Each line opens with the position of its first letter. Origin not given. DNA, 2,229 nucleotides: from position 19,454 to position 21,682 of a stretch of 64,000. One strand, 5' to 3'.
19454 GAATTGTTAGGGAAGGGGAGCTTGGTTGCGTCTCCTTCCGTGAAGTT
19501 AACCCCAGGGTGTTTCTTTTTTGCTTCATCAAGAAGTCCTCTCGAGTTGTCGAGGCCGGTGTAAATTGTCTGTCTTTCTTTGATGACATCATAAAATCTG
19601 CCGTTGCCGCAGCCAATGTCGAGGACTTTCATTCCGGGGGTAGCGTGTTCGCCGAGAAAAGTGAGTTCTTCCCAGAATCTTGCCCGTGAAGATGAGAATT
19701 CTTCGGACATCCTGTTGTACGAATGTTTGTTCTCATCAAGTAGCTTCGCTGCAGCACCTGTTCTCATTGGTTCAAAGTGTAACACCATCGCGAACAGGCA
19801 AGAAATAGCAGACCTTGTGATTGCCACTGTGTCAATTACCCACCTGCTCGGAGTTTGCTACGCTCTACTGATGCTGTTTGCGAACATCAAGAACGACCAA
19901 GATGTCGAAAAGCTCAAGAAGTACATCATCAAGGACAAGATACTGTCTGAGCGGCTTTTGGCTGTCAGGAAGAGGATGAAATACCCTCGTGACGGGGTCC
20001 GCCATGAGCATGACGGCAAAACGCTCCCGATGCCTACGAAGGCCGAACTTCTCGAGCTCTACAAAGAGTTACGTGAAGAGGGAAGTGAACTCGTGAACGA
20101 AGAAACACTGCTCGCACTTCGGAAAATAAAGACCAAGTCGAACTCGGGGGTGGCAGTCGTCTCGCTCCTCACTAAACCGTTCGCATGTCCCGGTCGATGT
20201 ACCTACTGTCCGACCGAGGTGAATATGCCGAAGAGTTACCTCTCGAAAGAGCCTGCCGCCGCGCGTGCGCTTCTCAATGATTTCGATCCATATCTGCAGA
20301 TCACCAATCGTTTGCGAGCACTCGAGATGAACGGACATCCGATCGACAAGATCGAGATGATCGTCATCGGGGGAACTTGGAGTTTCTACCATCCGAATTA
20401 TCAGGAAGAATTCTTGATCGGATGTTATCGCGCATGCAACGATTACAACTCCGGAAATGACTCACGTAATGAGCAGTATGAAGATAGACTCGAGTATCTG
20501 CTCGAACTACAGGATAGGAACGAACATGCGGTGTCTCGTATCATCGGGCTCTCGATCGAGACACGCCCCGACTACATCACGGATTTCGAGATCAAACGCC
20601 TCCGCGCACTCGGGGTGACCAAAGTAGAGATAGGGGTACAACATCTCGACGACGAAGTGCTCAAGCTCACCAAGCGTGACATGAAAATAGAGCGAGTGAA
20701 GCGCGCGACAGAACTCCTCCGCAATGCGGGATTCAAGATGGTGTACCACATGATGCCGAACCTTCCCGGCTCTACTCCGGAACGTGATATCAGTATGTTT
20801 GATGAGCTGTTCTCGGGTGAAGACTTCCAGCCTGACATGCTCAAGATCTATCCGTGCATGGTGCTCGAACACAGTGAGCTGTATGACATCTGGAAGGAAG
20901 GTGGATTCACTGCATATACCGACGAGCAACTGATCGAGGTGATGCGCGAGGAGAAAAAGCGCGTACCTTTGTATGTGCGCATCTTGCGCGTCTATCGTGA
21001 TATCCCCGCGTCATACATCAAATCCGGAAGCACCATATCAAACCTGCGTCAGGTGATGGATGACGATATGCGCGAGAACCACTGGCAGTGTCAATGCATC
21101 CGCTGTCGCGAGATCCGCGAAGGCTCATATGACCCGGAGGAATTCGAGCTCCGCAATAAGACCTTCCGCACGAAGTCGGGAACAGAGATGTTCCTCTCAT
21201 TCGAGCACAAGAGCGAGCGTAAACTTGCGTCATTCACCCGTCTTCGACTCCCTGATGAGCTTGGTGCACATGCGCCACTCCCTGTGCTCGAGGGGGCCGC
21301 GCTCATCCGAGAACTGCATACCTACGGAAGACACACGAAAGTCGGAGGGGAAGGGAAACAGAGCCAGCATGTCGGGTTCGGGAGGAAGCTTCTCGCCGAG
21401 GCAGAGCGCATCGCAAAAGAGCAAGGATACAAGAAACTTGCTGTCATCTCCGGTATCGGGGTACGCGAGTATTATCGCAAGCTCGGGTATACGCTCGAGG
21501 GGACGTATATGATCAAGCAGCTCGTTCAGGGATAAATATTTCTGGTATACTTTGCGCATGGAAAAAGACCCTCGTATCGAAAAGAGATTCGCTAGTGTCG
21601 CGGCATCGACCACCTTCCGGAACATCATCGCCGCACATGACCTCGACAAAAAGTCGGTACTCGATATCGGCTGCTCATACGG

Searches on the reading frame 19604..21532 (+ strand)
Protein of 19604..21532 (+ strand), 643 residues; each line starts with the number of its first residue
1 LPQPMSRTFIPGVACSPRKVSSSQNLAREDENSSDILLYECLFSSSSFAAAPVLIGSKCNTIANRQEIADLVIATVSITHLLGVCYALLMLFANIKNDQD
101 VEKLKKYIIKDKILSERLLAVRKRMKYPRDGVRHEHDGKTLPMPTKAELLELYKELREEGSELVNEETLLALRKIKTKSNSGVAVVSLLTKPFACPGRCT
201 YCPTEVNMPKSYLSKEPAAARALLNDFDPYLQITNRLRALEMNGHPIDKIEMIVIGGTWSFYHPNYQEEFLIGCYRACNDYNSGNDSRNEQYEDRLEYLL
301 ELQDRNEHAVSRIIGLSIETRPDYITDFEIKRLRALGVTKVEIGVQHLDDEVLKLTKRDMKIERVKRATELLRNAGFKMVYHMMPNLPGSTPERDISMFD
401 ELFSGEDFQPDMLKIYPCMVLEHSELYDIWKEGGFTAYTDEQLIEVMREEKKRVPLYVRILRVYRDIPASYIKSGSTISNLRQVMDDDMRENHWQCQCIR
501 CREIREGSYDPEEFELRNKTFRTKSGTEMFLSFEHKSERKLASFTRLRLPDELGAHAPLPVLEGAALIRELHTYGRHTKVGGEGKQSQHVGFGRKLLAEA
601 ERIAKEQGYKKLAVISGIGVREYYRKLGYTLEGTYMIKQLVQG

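Call 34: search_protein_families(library=pfam, proteins=[window:19604-21532:+], max_evalue=0.001)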
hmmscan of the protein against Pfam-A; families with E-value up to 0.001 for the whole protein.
window:19604-21532:+ (643 aa): 2 families
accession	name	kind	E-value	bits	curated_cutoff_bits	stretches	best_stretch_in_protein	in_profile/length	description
PF04055.27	Radical_SAM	-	8.6e-18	65.5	29.5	1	194-394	6-158/166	Radical SAM superfamily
PF16199.10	Radical_SAM_C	-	2e-15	57.1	31.9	1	410-490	1-84/85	Radical_SAM C-terminal domain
